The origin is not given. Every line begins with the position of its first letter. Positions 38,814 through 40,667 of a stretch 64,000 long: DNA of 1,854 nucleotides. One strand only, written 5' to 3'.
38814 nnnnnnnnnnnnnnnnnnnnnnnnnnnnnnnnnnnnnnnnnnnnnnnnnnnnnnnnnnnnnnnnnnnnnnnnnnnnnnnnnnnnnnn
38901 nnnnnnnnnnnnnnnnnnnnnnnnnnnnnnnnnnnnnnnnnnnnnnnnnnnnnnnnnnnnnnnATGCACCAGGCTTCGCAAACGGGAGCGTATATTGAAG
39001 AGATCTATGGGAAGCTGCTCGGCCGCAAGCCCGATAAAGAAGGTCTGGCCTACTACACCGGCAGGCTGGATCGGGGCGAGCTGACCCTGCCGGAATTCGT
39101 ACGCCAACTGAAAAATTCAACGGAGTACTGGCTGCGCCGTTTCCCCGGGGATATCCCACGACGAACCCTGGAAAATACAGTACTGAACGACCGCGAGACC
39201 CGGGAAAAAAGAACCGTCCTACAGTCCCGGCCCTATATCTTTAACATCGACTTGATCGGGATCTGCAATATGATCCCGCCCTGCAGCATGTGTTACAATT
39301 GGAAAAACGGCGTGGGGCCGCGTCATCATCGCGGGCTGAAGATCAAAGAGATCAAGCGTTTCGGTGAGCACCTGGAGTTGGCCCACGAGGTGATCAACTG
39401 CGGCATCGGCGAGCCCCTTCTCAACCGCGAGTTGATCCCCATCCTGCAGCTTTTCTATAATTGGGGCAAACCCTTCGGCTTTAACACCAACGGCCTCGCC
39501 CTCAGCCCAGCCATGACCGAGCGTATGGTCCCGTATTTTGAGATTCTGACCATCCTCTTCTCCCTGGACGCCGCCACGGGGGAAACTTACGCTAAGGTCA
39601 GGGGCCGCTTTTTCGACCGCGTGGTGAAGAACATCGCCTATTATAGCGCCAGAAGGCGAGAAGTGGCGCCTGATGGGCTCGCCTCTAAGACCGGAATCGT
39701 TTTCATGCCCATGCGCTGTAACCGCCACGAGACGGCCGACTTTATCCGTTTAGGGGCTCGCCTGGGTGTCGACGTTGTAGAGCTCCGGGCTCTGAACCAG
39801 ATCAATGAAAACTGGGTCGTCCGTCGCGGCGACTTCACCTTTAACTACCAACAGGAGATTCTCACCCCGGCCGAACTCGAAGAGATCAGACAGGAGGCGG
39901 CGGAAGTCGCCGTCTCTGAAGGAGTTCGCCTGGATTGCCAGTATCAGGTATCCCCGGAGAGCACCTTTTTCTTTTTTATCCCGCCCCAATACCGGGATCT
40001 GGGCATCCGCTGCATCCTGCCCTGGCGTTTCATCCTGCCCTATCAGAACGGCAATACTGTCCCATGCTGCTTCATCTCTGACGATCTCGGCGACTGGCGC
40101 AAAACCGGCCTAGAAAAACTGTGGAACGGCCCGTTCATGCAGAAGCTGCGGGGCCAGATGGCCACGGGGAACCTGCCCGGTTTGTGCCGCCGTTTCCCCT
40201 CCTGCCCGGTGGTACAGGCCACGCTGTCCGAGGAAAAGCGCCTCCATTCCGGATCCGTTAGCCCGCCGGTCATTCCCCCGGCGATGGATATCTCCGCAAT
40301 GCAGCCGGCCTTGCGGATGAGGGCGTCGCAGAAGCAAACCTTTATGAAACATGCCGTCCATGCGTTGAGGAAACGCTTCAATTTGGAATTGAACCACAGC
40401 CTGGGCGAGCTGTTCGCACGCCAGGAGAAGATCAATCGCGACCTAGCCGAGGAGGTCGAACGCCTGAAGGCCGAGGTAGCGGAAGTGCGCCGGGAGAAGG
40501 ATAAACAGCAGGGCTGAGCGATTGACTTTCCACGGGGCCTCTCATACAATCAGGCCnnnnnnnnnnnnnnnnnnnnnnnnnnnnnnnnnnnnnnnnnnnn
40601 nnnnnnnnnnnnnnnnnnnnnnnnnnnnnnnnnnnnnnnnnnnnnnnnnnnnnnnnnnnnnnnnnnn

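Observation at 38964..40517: DUF4214 - radical SAM - SPASM fusion with non-canonical CX5CX2C cluster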

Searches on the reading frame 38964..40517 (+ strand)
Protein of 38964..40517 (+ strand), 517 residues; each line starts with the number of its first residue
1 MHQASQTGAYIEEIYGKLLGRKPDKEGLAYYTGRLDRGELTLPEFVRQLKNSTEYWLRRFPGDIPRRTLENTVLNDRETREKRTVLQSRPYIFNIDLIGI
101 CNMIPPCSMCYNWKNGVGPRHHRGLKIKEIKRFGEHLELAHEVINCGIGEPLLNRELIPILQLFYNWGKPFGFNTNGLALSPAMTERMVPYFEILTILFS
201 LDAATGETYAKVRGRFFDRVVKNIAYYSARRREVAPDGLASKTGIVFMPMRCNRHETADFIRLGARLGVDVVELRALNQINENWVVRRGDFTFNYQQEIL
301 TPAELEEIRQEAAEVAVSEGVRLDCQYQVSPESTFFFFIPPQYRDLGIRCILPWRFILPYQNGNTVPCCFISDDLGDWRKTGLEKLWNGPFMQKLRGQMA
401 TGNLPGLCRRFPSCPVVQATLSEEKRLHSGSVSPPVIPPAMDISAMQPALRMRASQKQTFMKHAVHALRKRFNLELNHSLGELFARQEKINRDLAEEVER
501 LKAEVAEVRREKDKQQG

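Call 3: search_protein_families(library=pfam, proteins=[window:38964-40517:+], max_evalue=1)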
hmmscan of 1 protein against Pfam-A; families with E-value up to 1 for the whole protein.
window:38964-40517:+ (517 aa): 4 families
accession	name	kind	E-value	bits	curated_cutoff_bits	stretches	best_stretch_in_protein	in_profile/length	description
PF13186.11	SPASM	-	2.1e-06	28.3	21.5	1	350-409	1-64/67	Iron-sulfur cluster-binding domain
PF13946.11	DUF4214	-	2.7e-06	27.8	23.2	1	7-54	20-67/72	Domain of unknown function (DUF4214)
PF00427.26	PBS_linker_poly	-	0.014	15.8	28.7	1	5-60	4-61/126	Phycobilisome Linker polypeptide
PF12709.12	Fungal_TACC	-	0.47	11.4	27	0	464-514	24-70/77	Fungal Transforming acidic coiled-coil (TACC) proteins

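Call 4: search_protein_families(library=ncbifam, proteins=[window:38964-40517:+], max_evalue=1)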
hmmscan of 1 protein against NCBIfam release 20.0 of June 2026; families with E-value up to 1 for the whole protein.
window:38964-40517:+ (517 aa): 15 families
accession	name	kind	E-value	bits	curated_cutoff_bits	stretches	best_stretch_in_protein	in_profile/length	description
NF033640.1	N_Twi_rSAM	subfamily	2.3e-15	56.6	170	2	350-409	5-67/398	twitch domain-containing radical SAM protein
TIGR04317.1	W_rSAM_matur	equivalog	1.2e-12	47.6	380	1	95-275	8-182/349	tungsten cofactor oxidoreductase radical SAM maturase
TIGR04311.1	rSAM_Geo_metal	subfamily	1.5e-11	44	400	1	94-274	6-184/423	radical SAM/SPASM family putative metalloenzyme maturase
NF038283.1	viperin_w_prok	equivalog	1.1e-08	34.6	180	1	92-216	3-128/281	viperin family antiviral radical SAM protein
TIGR03962.1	mycofact_rSAM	equivalog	2.4e-06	27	265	1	97-230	18-147/339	mycofactocin radical SAM maturase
TIGR04251.1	SCM_rSAM_ScmF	equivalog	5.4e-06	26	400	1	142-279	55-184/353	SynChlorMet cassette radical SAM/SPASM protein ScmF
TIGR04545.1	rSAM_ahbD_hemeb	equivalog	0.00016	21.3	500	1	125-227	30-134/339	heme b synthase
TIGR04055.1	rSAM_NirJ2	equivalog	0.0002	21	500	1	100-414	9-300/326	putative heme d1 biosynthesis radical SAM protein NirJ2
TIGR04303.1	GeoRSP_rSAM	equivalog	0.00062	19.4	400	1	361-409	249-297/325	GeoRSP system radical SAM/SPASM protein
TIGR04038.1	tatD_link_rSAM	subfamily_domain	0.002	18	129.7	1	126-213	45-134/192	TatD family nuclease-associated radical SAM protein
NF050035.1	rSAM_WgK_link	exception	0.0035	16.4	650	1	88-223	6-139/367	radical SAM/SPASM peptide maturase WgkB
TIGR04100.1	rSAM_pair_X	hypoth_equivalog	0.0037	16.9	262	1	136-229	58-155/197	TIGR04100 family radical SAM protein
NF045574.1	sacti_mat_StsB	exception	0.0047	15.8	625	1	139-224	140-225/466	StsB family radical SAM/SPASM domain sactipeptide maturase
TIGR04321.1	spiroSPASM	subfamily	0.027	13.2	250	1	81-230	221-379/510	spiro-SPASM protein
TIGR04133.1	rSAM_w_lipo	hypoth_equivalog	0.081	11.8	425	1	133-227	66-160/350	TIGR04133 family radical SAM/SPASM protein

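Call 5: find_homologous_proteins(query=window:38964-40517:+, max_evalue=0.001)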
Query window:38964-40517:+ (517 aa): 118 proteins with E <= 0.001 among 8000 candidates.
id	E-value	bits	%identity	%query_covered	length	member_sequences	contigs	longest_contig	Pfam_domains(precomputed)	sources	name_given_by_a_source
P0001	0.0e+0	1208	100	100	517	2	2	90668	PF13186.12,PF13946.12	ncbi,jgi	jgi:MoaA/NifB/PqqE/SkfB family radical SAM enzyme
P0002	0.0e+0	1014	83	100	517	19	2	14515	PF13186.12,PF04055.28,PF13946.12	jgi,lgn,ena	jgi:MoaA/NifB/PqqE/SkfB family radical SAM enzyme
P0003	5.9e-293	990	82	99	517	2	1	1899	PF13186.12,PF04055.28,PF13946.12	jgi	jgi:MoaA/NifB/PqqE/SkfB family radical SAM enzyme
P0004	3.9e-291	984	79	100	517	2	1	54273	PF13186.12,PF04055.28,PF13946.12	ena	-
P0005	4.9e-279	944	76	100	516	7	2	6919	PF13186.12,PF04055.28,PF13946.12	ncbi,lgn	-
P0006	2.3e-278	942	82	93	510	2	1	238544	PF13186.12,PF04055.28,PF13946.12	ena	-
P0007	5.0e-277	938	79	95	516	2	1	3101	PF13186.12,PF04055.28,PF13946.12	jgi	jgi:MoaA/NifB/PqqE/SkfB family radical SAM enzyme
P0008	8.1e-275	930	76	100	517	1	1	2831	PF13186.12,PF04055.28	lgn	-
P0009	1.3e-271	920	75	100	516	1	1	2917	PF13186.12,PF04055.28,PF13946.12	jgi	jgi:MoaA/NifB/PqqE/SkfB family radical SAM enzyme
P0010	1.3e-265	900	80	92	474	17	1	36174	PF04055.28,PF13946.12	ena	-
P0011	1.8e-250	850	87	80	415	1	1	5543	PF13186.12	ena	-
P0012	9.2e-240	815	68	99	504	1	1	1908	PF13186.12,PF04055.28,PF13946.12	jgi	-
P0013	4.3e-222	756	65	97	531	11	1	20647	PF13186.12,PF04055.28,PF13946.12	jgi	jgi:MoaA/NifB/PqqE/SkfB family radical SAM enzyme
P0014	1.6e-221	754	64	97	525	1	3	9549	PF13186.12,PF04055.28,PF13946.12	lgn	-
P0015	1.4e-217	741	64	96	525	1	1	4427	PF13186.12,PF04055.28,PF13946.12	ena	-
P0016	1.9e-211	721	62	95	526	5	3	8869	PF13186.12,PF04055.28,PF13946.12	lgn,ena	-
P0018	8.8e-199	679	71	77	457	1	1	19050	PF13186.12,PF04055.28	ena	-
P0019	1.8e-190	652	85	61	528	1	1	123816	PF13186.12,PF04055.28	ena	-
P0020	4.3e-167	575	64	74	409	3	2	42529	PF13186.12,PF04055.28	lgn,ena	-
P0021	1.4e-166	573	49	98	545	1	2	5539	PF13186.12,PF04055.28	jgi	jgi:MoaA/NifB/PqqE/SkfB family radical SAM enzyme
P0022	4.2e-155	535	46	98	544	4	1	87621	PF13186.12,PF04055.28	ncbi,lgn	-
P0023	1.3e-151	524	54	80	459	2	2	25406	PF13186.12,PF04055.28,PF13946.12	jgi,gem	-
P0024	2.1e-151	523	53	80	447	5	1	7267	PF13186.12,PF04055.28,PF13946.12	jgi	jgi:MoaA/NifB/PqqE/SkfB family radical SAM enzyme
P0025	7.8e-150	518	46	98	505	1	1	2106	PF13186.12,PF04055.28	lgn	-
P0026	2.7e-149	516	53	82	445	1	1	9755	PF13186.12,PF04055.28,PF13946.12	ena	-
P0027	8.7e-149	514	45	94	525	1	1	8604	PF13186.12,PF04055.28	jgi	jgi:MoaA/NifB/PqqE/SkfB family radical SAM enzyme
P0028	2.0e-148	513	52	81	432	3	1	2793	PF13186.12,PF04055.28,PF13946.12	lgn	-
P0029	3.7e-148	512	52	82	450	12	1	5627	PF13186.12,PF04055.28,PF13946.12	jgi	jgi:MoaA/NifB/PqqE/SkfB family radical SAM enzyme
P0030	4.4e-148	512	54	80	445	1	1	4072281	PF13186.12,PF04055.28,PF13946.12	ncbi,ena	-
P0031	4.9e-148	512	51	81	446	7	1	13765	PF13186.12,PF04055.28,PF13946.12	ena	-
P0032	8.2e-148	511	53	80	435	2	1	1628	PF13186.12,PF13946.12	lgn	-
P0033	1.9e-147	510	54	80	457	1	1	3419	PF13946.12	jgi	jgi:MoaA/NifB/PqqE/SkfB family radical SAM enzyme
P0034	2.1e-147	510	52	82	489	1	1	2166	PF04055.28,PF13946.12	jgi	jgi:MoaA/NifB/PqqE/SkfB family radical SAM enzyme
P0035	2.5e-147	510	52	80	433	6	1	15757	PF13186.12,PF04055.28,PF13946.12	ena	-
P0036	1.0e-146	508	53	80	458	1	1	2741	PF13946.12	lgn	-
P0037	1.3e-146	507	53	84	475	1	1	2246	PF13946.12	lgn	-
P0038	1.6e-146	507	53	80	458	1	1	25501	PF13946.12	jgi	jgi:MoaA/NifB/PqqE/SkfB family radical SAM enzyme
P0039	3.1e-146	506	53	81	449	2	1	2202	PF13186.12,PF04055.28,PF13946.12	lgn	-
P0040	7.9e-146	505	49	90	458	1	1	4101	PF13946.12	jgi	jgi:MoaA/NifB/PqqE/SkfB family radical SAM enzyme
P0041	9.0e-146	505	51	80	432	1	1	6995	PF13186.12,PF04055.28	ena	-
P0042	1.8e-145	504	53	80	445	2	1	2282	PF13186.12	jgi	jgi:MoaA/NifB/PqqE/SkfB family radical SAM enzyme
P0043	2.7e-145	503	53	79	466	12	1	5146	PF04055.28,PF13946.12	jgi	jgi:MoaA/NifB/PqqE/SkfB family radical SAM enzyme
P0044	4.0e-145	502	53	80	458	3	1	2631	PF13946.12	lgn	-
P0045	3.6e-144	499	53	79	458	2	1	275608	PF13946.12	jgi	jgi:MoaA/NifB/PqqE/SkfB family radical SAM enzyme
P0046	4.8e-144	499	54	80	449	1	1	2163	PF13186.12,PF04055.28,PF13946.12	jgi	jgi:MoaA/NifB/PqqE/SkfB family radical SAM enzyme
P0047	1.3e-141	491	53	80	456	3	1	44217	PF13186.12,PF04055.28,PF13946.12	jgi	jgi:MoaA/NifB/PqqE/SkfB family radical SAM enzyme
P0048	2.2e-141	490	45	98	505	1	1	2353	PF13186.12,PF13946.12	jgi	jgi:MoaA/NifB/PqqE/SkfB family radical SAM enzyme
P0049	1.5e-114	402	47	71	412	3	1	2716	PF13186.12,PF04055.28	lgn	-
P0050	1.8e-111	391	48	68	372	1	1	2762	PF13186.12,PF04055.28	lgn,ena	-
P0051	2.0e-105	371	46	68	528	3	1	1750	PF13186.12,PF04055.28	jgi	-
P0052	6.2e-103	363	49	63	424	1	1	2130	PF13186.12,PF04055.28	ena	-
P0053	5.2e-101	357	45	68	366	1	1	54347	PF13186.12,PF04055.28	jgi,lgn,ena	-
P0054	4.7e-91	324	44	67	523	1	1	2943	PF13186.12,PF04055.28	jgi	jgi:MoaA/NifB/PqqE/SkfB family radical SAM enzyme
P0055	1.0e-87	313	41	69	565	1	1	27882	PF13186.12,PF04055.28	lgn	-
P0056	2.9e-86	308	43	68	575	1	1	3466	PF13186.12,PF04055.28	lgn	-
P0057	1.3e-43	167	38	50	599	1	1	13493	PF04055.28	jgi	jgi:MoaA/NifB/PqqE/SkfB family radical SAM enzyme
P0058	2.5e-43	167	31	68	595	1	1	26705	-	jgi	jgi:MoaA/NifB/PqqE/SkfB family radical SAM enzyme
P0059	2.0e-41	160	32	68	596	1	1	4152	PF04055.28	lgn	-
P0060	3.1e-41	160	30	70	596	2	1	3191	PF04055.28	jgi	jgi:MoaA/NifB/PqqE/SkfB family radical SAM enzyme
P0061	6.2e-41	159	31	68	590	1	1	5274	PF04055.28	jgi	jgi:MoaA/NifB/PqqE/SkfB family radical SAM enzyme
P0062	1.2e-40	158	36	49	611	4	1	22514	PF04055.28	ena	-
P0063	1.4e-40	157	31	69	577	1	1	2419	PF04055.28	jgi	jgi:hypothetical protein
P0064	2.3e-40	157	31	68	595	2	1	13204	PF04055.28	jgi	-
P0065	2.5e-40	157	30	69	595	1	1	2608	PF04055.28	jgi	jgi:MoaA/NifB/PqqE/SkfB family radical SAM enzyme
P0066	3.5e-40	156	32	72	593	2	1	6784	PF04055.28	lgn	-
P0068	2.9e-39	153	35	50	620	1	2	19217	PF04055.28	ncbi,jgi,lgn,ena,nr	ncbi:MAG TPA: radical SAM/SPASM domain-containing protein [Vicinamibacterales bacterium]|nr:radical 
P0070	1.5e-38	151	29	70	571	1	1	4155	PF04055.28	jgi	-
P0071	2.2e-38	150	35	51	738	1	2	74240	-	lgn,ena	-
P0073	1.1e-37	148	36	50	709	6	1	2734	PF04055.28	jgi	-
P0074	1.1e-37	148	28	70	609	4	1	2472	PF04055.28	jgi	-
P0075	2.6e-37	147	28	68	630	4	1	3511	PF04055.28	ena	-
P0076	3.6e-37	146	30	70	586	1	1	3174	PF04055.28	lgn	-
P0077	6.2e-37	145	30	78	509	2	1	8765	-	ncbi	-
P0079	2.9e-35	140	29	68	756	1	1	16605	PF04055.28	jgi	jgi:sulfatase maturation enzyme AslB (radical SAM superfamily)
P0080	7.3e-35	139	29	68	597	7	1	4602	PF04055.28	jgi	-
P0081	1.1e-34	138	30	68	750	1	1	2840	PF04055.28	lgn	-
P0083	4.1e-33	133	36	50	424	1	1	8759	PF04055.28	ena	-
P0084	4.5e-32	129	33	51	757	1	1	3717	PF04055.28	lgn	-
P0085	1.6e-31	128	28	68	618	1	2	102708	PF04055.28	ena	-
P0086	1.6e-30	124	28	57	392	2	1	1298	PF04055.28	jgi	jgi:MoaA/NifB/PqqE/SkfB family radical SAM enzyme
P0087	2.1e-28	117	34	48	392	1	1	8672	PF04055.28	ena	-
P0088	6.3e-28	116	31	50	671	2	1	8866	PF04055.28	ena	-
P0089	1.3e-21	95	27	68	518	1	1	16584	PF13186.12,PF04055.28,PF22895.3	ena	-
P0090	3.8e-20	90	31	52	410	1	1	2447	PF13186.12,PF04055.28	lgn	-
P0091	6.9e-20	89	31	55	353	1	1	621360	PF13186.12,PF04055.28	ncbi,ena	-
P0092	1.6e-19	88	31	56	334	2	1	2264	PF13186.12,PF04055.28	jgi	jgi:MoaA/NifB/PqqE/SkfB family radical SAM enzyme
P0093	3.4e-19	87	31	56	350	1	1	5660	PF13186.12,PF04055.28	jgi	jgi:MoaA/NifB/PqqE/SkfB family radical SAM enzyme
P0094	7.0e-19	86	28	56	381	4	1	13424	PF13186.12,PF04055.28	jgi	jgi:MoaA/NifB/PqqE/SkfB family radical SAM enzyme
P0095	1.2e-18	85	31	56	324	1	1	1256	PF13186.12,PF04055.28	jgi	jgi:MoaA/NifB/PqqE/SkfB family radical SAM enzyme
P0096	3.6e-18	84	30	55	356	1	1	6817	PF13186.12,PF04055.28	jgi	jgi:MoaA/NifB/PqqE/SkfB family radical SAM enzyme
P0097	3.9e-18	83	30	55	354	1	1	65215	PF13186.12,PF04055.28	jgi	jgi:MoaA/NifB/PqqE/SkfB family radical SAM enzyme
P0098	4.7e-18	83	30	56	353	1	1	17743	PF13186.12,PF04055.28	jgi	jgi:MoaA/NifB/PqqE/SkfB family radical SAM enzyme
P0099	7.5e-18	82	29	63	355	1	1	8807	PF13186.12,PF04055.28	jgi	jgi:MoaA/NifB/PqqE/SkfB family radical SAM enzyme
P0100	1.3e-17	82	32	56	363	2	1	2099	PF13186.12,PF04055.28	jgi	jgi:MoaA/NifB/PqqE/SkfB family radical SAM enzyme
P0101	1.3e-17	82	29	56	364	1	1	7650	PF13186.12,PF04055.28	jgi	jgi:MoaA/NifB/PqqE/SkfB family radical SAM enzyme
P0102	2.0e-17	81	28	63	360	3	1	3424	PF13186.12,PF04055.28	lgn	-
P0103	2.4e-17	81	31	56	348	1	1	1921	PF13186.12,PF04055.28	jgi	jgi:MoaA/NifB/PqqE/SkfB family radical SAM enzyme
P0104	4.6e-17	80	30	56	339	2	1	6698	PF13186.12,PF04055.28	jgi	jgi:MoaA/NifB/PqqE/SkfB family radical SAM enzyme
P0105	1.3e-16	78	30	56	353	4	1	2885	PF13186.12,PF04055.28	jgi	jgi:MoaA/NifB/PqqE/SkfB family radical SAM enzyme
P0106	4.5e-16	77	28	56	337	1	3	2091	PF13186.12,PF04055.28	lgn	-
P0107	5.5e-16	76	29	56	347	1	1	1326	PF13186.12,PF04055.28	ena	-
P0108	9.3e-16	76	28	56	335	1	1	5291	PF13186.12,PF04055.28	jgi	jgi:MoaA/NifB/PqqE/SkfB family radical SAM enzyme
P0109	1.2e-15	75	28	63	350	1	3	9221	PF13186.12,PF04055.28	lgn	-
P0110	2.0e-15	74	27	55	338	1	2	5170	PF13186.12,PF04055.28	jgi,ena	-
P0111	2.1e-15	74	29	56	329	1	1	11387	PF13186.12,PF04055.28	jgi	jgi:MoaA/NifB/PqqE/SkfB family radical SAM enzyme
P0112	3.8e-15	74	29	58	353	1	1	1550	PF13186.12,PF04055.28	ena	-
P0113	2.5e-14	71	27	60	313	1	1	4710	PF13186.12,PF04055.28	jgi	jgi:MoaA/NifB/PqqE/SkfB family radical SAM enzyme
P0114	3.0e-14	71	27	59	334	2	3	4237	PF13186.12,PF04055.28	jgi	-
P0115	1.9e-13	68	28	56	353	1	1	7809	PF13186.12,PF04055.28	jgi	jgi:MoaA/NifB/PqqE/SkfB family radical SAM enzyme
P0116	9.3e-5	39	27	30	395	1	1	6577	PF13186.12,PF04055.28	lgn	-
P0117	1.2e-4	39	27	33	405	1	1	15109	PF13186.12,PF04055.28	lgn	-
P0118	6.7e-4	36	24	44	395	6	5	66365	PF13186.12,PF04055.28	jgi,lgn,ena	-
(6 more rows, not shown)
